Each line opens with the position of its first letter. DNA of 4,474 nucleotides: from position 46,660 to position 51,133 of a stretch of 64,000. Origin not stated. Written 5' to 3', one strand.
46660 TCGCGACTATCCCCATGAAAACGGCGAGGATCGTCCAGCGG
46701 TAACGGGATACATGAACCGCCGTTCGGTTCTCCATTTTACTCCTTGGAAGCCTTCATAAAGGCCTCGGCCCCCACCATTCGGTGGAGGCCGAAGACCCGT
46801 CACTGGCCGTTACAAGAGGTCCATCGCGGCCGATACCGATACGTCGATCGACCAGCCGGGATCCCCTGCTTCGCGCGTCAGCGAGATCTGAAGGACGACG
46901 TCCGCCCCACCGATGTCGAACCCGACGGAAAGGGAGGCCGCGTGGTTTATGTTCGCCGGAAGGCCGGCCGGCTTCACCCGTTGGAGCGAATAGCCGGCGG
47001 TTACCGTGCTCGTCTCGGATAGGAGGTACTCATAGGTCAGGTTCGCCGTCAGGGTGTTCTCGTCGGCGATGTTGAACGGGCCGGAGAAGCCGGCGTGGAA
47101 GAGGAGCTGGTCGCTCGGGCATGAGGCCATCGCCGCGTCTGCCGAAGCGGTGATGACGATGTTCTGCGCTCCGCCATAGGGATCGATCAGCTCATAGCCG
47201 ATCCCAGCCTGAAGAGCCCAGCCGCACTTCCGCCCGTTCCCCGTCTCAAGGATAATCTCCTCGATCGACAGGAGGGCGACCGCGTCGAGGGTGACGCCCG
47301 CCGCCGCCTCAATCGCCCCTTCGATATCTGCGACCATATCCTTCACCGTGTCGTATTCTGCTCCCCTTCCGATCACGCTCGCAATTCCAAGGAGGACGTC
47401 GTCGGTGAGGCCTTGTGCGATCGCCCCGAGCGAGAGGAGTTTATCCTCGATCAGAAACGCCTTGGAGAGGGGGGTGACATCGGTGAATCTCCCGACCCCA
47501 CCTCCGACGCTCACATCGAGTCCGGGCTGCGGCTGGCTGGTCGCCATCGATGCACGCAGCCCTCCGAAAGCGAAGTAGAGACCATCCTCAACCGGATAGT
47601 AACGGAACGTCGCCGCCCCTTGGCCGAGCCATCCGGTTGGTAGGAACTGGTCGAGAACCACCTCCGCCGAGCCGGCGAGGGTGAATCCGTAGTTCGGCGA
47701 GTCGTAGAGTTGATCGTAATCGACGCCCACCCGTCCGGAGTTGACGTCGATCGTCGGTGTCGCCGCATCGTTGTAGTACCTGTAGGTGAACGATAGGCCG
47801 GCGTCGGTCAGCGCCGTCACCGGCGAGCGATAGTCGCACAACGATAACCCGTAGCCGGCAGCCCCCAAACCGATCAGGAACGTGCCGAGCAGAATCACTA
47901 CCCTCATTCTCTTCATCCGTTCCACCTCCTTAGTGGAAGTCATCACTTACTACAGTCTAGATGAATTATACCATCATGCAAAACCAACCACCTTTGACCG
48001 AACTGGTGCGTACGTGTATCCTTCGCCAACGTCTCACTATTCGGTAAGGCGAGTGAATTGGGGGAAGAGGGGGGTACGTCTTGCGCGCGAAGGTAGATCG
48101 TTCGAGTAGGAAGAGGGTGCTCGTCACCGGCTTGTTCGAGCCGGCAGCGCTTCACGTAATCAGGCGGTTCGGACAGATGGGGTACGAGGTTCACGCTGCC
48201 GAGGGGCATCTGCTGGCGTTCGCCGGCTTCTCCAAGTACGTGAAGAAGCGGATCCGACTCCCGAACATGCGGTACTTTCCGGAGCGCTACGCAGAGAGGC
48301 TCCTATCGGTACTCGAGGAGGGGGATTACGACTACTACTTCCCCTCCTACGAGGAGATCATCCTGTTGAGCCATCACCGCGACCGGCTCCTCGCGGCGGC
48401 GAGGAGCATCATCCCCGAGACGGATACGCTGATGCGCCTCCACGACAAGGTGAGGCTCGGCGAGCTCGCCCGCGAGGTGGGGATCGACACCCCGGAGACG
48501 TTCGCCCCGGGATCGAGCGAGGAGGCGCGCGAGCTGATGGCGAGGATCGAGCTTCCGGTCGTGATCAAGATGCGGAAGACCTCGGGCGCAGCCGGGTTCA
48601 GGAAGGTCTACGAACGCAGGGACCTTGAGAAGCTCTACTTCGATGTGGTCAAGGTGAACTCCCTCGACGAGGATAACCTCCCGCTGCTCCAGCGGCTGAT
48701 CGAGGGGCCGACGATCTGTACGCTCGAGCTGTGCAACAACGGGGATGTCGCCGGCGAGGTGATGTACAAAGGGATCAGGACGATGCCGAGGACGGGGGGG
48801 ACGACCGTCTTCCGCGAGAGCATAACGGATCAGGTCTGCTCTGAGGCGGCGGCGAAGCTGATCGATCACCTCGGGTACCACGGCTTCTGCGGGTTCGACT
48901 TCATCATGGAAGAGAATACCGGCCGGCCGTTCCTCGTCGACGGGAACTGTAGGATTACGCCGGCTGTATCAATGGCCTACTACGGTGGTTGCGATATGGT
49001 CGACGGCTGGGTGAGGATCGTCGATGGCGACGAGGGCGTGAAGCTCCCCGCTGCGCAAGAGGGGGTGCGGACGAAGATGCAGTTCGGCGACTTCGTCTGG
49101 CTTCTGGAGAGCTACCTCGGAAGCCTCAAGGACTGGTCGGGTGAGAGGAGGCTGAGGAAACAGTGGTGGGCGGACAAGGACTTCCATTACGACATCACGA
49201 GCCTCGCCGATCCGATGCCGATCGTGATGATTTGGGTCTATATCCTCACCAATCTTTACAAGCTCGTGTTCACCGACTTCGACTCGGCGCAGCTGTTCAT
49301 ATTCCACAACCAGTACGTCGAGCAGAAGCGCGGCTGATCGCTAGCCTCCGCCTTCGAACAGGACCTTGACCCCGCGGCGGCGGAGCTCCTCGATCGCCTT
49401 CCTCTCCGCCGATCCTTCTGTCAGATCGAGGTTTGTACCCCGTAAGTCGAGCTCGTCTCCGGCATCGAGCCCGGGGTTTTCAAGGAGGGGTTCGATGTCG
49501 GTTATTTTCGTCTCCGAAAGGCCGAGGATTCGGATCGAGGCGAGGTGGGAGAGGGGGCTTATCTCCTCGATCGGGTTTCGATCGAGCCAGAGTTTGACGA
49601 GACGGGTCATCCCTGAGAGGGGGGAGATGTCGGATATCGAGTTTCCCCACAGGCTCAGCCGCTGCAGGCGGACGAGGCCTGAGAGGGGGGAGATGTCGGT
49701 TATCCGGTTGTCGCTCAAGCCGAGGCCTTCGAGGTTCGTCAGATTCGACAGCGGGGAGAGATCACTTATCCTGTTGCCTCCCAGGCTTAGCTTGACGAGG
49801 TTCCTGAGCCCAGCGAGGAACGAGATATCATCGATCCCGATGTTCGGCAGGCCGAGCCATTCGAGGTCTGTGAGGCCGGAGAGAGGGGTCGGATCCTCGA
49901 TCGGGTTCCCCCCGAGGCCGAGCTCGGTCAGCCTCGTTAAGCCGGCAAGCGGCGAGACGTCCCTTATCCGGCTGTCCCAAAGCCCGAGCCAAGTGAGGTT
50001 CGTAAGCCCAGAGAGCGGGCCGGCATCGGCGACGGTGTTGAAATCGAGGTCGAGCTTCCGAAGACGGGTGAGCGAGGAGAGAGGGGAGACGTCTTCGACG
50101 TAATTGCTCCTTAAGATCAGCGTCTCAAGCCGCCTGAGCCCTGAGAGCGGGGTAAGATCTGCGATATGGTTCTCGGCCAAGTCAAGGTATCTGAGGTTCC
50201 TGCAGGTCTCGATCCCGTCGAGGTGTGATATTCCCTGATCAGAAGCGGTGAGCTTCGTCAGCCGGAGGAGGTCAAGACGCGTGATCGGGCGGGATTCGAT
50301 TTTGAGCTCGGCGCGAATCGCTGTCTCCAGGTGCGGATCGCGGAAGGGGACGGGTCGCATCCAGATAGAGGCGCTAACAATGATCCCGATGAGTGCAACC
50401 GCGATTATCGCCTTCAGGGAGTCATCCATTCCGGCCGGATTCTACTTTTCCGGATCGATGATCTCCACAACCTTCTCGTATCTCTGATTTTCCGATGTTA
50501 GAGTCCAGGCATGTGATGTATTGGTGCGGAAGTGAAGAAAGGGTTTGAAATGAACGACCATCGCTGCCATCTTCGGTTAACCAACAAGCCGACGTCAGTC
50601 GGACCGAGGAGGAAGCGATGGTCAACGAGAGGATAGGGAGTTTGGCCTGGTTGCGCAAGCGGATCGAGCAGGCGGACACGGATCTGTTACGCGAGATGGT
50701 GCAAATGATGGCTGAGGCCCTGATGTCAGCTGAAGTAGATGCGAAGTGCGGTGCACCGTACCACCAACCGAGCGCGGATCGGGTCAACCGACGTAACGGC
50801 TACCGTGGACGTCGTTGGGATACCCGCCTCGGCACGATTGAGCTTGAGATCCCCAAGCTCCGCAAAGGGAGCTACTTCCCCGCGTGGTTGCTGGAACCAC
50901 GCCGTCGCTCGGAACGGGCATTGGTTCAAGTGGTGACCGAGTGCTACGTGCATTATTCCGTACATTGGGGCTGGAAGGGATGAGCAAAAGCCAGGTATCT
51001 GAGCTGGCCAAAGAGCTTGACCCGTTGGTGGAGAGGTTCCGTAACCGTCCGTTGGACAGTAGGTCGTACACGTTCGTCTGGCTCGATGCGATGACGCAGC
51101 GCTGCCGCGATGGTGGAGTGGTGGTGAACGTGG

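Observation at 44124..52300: Probable decayed genomic island: toxin remnant and low-GC patch at one end, frameshifted IS256 transposase, second low-GC patch and tRNA-Ala at the other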

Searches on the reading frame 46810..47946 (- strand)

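Call 10: search_protein_families(library=pfam, proteins=[window:46810-47946:-], max_evalue=0.01)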
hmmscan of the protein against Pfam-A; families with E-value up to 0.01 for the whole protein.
window:46810-47946:- (378 aa): 0 families

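Call 61: search_protein_families(library=padloc, proteins=[window:46810-47946:-], max_evalue=0.01)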
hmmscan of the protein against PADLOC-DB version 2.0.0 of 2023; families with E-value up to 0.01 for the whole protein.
window:46810-47946:- (378 aa): 0 families

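Call 69: search_protein_families(library=pfam, proteins=[window:46810-47946:-], max_evalue=1)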
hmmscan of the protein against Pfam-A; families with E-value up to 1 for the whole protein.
window:46810-47946:- (378 aa): 2 families
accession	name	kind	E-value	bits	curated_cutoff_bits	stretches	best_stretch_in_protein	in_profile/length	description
PF22199.2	FKBP26_IF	-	0.014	15.7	27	0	66-77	31-42/46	FKBP26, IF domain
PF18242.7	LupA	-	0.05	13.6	25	1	249-299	76-126/178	Legionella ubiquitin-specific protease A domain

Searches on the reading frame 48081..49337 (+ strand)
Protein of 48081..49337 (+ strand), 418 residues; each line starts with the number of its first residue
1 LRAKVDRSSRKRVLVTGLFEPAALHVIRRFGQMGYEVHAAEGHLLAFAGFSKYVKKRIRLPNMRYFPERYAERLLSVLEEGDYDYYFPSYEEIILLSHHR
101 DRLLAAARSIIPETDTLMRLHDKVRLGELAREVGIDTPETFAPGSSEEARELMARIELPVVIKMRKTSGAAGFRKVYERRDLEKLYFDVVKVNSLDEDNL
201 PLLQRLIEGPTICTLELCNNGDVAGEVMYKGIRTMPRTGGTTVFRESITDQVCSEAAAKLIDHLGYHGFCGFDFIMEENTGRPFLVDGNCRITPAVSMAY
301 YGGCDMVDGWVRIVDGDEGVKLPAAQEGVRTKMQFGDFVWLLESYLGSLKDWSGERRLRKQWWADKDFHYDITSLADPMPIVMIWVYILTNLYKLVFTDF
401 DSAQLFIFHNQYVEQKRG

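Call 10: search_protein_families(library=pfam, proteins=[window:48081-49337:+], max_evalue=0.01)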
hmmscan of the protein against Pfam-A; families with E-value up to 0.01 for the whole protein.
window:48081-49337:+ (418 aa): 5 families
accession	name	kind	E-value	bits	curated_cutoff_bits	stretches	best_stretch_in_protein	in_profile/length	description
PF02786.22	CPSase_L_D2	-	5.8e-09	36.2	19.8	1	122-316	1-205/211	Carbamoyl-phosphate synthase L chain, ATP binding domain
PF02655.19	ATP-grasp_3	-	6.9e-08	33.2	23.2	1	122-293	3-158/160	ATP-grasp domain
PF14397.11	ATPgrasp_ST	-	7e-05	22.6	31.4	0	117-183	16-86/278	Sugar-transfer associated ATP-grasp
PF15632.11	ATPgrasp_Ter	-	0.0082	16.4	29.1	0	237-331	33-125/131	ATP-grasp in the biosynthetic pathway with Ter operon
PF13549.11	ATP-grasp_5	-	0.0089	15.9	27.6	0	126-166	15-55/221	ATP-grasp domain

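Call 36: find_homologous_proteins(query=window:48081-49337:+, max_evalue=1e-10)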
Query window:48081-49337:+ (418 aa): 134 proteins with E <= 1e-10 among 8000 candidates; the best 120 are listed.
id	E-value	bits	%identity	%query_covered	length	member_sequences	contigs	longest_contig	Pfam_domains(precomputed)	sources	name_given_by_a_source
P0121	1.1e-276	935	97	100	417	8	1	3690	PF02786.23,PF02655.20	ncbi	-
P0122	3.1e-248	842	86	100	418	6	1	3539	PF02786.23,PF02655.20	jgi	-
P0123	8.2e-242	820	85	98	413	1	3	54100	PF02786.23,PF02655.20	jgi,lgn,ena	-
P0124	5.9e-240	814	83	100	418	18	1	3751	PF02786.23,PF02655.20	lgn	-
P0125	7.2e-213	725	74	96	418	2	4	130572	PF02786.23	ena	-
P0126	2.2e-212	723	74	96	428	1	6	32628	PF15632.12,PF02786.23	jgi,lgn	jgi:biotin carboxylase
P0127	8.3e-210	715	73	96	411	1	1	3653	PF15632.12,PF02786.23,PF02655.20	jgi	jgi:biotin carboxylase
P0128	3.3e-209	713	72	96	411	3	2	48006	PF15632.12,PF02786.23,PF02655.20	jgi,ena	-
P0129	3.8e-209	713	72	96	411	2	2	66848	PF15632.12,PF02786.23,PF02655.20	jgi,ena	-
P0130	2.4e-208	710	72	97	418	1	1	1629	PF15632.12,PF02786.23,PF02655.20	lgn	-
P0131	3.4e-208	710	71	96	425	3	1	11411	PF15632.12,PF02786.23,PF02655.20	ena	-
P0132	3.8e-207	706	72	96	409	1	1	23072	PF15632.12,PF02786.23,PF02655.20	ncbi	-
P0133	6.9e-207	705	71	97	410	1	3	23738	PF15632.12,PF02786.23,PF02655.20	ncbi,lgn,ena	ncbi:MAG: ATP-grasp domain-containing protein [Candidatus Bipolaricaulia bacterium]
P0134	8.8e-207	705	71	96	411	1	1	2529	PF15632.12,PF02786.23,PF02655.20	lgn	-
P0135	1.6e-206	704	72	96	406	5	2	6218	PF15632.12,PF02786.23,PF02655.20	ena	-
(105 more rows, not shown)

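Call 37: find_encoding_contigs(protein=P0123, flank=10000, max_places=3)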
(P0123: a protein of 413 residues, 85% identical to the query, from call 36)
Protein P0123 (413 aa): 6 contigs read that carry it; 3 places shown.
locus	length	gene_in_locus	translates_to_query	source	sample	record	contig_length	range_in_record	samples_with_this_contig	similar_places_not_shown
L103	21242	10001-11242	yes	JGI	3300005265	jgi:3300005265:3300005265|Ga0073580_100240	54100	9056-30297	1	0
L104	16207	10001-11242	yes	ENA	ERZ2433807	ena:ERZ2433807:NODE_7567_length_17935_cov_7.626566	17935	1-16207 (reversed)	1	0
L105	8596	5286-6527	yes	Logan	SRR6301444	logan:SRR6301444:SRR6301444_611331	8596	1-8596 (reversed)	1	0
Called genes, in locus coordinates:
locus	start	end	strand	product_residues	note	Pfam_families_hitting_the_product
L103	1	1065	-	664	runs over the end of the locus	PF04851:ResIII, PF17757:UvrB_inter, PF27431:UvrB_3rd, PF00271:Helicase_C, PF12344:UvrB, PF02151:UVR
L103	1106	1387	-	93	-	PF00708:Acylphosphatase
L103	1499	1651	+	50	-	-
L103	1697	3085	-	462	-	PF03825:Nuc_H_symport, PF07690:MFS_1, PF12832:MFS_1_like, PF07690:MFS_1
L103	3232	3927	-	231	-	PF03483:B3_4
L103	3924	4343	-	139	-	PF27154:ORF11_beta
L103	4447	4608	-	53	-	-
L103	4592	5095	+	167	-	PF01156:IU_nuc_hydro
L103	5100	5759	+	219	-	PF00294:PfkB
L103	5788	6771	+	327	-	PF01368:DHH, PF02272:DHHA1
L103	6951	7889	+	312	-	PF00565:SNase, PF00932:LTD (weak)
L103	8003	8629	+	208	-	-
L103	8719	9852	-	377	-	-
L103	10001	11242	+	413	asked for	PF02655:ATP-grasp_3, PF02786:CPSase_L_D2 (faint)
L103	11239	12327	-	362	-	-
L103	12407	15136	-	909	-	PF05345:He_PIG (faint), PF07495:Y_Y_Y (faint), PF19077:Big_13 (faint), PF17963:Big_9, PF18911:PKD_4 (weak), PF27332:TP_0781 (faint), PF02494:HYR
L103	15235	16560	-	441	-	PF00801:PKD (faint), PF18911:PKD_4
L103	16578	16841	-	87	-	-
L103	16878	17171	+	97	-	-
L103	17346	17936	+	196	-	PF07883:Cupin_2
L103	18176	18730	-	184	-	-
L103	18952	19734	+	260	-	PF09339:HTH_IclR, PF12840:HTH_20 (weak), PF01614:IclR_C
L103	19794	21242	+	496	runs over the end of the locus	PF00070:Pyr_redox (faint), PF01266:DAO, PF07992:Pyr_redox_2 (faint), PF13450:NAD_binding_8 (weak), PF04324:Fer2_BFD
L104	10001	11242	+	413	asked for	PF02655:ATP-grasp_3, PF02786:CPSase_L_D2 (faint)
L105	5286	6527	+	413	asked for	PF02655:ATP-grasp_3, PF02786:CPSase_L_D2 (faint)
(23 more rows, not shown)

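Call 38: find_encoding_contigs(protein=P0121, flank=10000, max_places=2)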
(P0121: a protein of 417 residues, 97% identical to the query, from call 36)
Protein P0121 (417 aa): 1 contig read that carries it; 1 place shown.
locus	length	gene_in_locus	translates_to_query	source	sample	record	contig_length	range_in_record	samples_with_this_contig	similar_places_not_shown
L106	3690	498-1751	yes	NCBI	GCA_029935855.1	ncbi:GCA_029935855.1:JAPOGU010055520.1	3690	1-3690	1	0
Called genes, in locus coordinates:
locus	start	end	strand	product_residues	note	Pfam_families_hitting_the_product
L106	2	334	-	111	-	?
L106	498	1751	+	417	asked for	PF02655:ATP-grasp_3 (weak), PF02786:CPSase_L_D2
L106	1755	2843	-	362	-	-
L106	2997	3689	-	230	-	?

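Call 39: find_encoding_contigs(protein=P0125, flank=10000, max_places=2)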
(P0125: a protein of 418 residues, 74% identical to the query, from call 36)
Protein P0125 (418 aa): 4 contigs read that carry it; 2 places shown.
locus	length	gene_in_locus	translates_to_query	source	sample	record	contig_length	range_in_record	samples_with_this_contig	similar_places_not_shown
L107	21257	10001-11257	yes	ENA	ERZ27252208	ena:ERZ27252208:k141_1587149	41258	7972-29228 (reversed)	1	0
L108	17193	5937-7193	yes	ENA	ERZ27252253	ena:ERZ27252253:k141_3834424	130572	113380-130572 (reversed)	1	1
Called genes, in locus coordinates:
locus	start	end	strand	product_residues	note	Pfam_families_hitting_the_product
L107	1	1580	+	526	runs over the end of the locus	PF13620:CarboxypepD_reg, PF13715:CarbopepD_reg_2 (faint), PF25020:TTR_TEN1-4 (faint)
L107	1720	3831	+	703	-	-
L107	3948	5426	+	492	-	PF24684:Vgb_lyase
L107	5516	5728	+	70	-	-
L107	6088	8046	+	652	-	PF09835:DUF2062, PF05359:DUF748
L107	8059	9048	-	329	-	PF00578:AhpC-TSA (faint), PF08534:Redoxin (faint), PF13098:Thioredoxin_2 (faint)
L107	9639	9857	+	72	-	-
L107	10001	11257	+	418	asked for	PF02786:CPSase_L_D2 (faint)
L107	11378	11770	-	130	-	PF09394:Inhibitor_I42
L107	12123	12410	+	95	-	PF00462:Glutaredoxin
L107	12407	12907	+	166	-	PF02943:FeThRed_B, PF21349:RUBY_RBDX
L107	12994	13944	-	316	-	PF01734:Patatin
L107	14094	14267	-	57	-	-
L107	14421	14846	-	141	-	PF18911:PKD_4 (weak)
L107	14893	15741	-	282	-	PF00941:FAD_binding_5, PF03450:CO_deh_flav_C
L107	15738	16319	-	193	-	PF01128:IspD, PF12804:NTP_transf_3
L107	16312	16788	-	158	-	PF00111:Fer2, PF13085:Fer2_3 (faint), PF01799:Fer2_2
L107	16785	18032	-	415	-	PF00291:PALP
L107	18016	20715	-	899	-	PF14691:Fer4_20, PF01946:Thi4, PF13738:Pyr_redox_3 (faint), PF00070:Pyr_redox (faint), PF01266:DAO (weak), PF01494:FAD_binding_3 (weak), PF07992:Pyr_redox_2, PF13450:NAD_binding_8, +2 more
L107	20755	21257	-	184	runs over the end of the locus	-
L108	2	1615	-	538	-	?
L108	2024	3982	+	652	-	PF09835:DUF2062, PF05359:DUF748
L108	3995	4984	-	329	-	PF00578:AhpC-TSA (faint), PF08534:Redoxin (faint), PF13098:Thioredoxin_2 (faint)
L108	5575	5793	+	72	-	-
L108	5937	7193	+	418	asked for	PF02786:CPSase_L_D2 (faint)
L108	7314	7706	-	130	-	PF09394:Inhibitor_I42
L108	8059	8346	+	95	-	PF00462:Glutaredoxin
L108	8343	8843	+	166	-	PF02943:FeThRed_B, PF21349:RUBY_RBDX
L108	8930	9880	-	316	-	PF01734:Patatin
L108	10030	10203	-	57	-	-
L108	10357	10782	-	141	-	PF18911:PKD_4 (weak)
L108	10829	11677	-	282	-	PF00941:FAD_binding_5, PF03450:CO_deh_flav_C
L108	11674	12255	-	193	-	PF01128:IspD, PF12804:NTP_transf_3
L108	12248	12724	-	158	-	PF00111:Fer2, PF13085:Fer2_3 (faint), PF01799:Fer2_2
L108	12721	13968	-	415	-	PF00291:PALP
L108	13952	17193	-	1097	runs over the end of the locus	PF14691:Fer4_20, PF00070:Pyr_redox (faint), PF00890:FAD_binding_2 (faint), PF01266:DAO (weak), PF01494:FAD_binding_3 (weak), PF01946:Thi4, PF07992:Pyr_redox_2, PF13450:NAD_binding_8, +2 more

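Call 61: search_protein_families(library=padloc, proteins=[window:48081-49337:+], max_evalue=0.01)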
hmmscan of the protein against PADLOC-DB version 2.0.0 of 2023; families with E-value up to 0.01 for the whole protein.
window:48081-49337:+ (418 aa): 0 families

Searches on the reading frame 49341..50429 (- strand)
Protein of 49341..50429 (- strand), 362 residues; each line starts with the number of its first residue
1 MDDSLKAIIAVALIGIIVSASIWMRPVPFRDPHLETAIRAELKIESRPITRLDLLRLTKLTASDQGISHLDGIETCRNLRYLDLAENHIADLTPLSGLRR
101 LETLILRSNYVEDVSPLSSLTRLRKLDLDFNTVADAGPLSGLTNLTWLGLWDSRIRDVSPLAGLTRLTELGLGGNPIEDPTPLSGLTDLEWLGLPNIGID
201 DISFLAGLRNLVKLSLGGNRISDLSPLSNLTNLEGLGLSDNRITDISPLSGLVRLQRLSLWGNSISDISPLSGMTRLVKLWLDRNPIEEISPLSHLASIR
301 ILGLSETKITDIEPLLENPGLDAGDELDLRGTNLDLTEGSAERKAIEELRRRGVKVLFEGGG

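Call 10: search_protein_families(library=pfam, proteins=[window:49341-50429:-], max_evalue=0.01)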
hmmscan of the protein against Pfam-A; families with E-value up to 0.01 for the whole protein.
window:49341-50429:- (362 aa): 9 families
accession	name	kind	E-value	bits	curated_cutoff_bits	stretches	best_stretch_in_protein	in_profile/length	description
PF12799.13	LRR_4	-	4.2e-50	167.1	27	7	231-272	1-43/44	Leucine Rich repeats (2 copies)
PF13855.12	LRR_8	-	1.5e-29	101.9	27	7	209-265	1-61/61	Leucine rich repeat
PF23598.1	LRR_14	-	4.7e-11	42.5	40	1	47-170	16-144/353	Leucine-rich repeat region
PF00560.39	LRR_1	-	1.2e-10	39.8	20.6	0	78-94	1-17/23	Leucine Rich Repeat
PF14580.12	LRR_9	-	3.4e-10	40.2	30.5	2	62-134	49-126/175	Leucine-rich repeat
PF13516.12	LRR_6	-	4.2e-06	26.8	23.4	0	76-91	2-17/24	Leucine Rich repeat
PF23952.1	LRR_EndoS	-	5.9e-06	26.9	27.9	0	58-128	26-113/116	Endo-beta-N-acetylglucosaminidase EndoS LRR domain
PF23211.1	LRR_LRWD1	-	8.9e-06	26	28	0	117-177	38-98/190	Leucine-rich repeat and WD repeat-containing protein 1, LRR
PF24048.1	LRR_NXF1-5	-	0.00079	19.4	30.5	0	229-287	52-116/142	NXF1/2/3/5 leucine-rich repeat domain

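Call 61: search_protein_families(library=padloc, proteins=[window:49341-50429:-], max_evalue=0.01)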
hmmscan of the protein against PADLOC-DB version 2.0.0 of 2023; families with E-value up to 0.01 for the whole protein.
window:49341-50429:- (362 aa): 0 families

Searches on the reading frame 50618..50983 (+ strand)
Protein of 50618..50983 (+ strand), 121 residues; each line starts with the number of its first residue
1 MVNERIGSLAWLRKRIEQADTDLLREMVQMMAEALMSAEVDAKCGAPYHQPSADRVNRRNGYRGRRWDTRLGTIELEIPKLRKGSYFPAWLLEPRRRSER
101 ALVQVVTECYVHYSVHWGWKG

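Call 10: search_protein_families(library=pfam, proteins=[window:50618-50983:+], max_evalue=0.01)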
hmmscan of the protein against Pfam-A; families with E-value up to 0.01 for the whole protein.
window:50618-50983:+ (121 aa): 1 family
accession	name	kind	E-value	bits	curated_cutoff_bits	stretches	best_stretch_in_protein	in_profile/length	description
PF00872.24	Transposase_mut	-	2.8e-27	96.1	21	1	9-112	11-113/379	Transposase, Mutator family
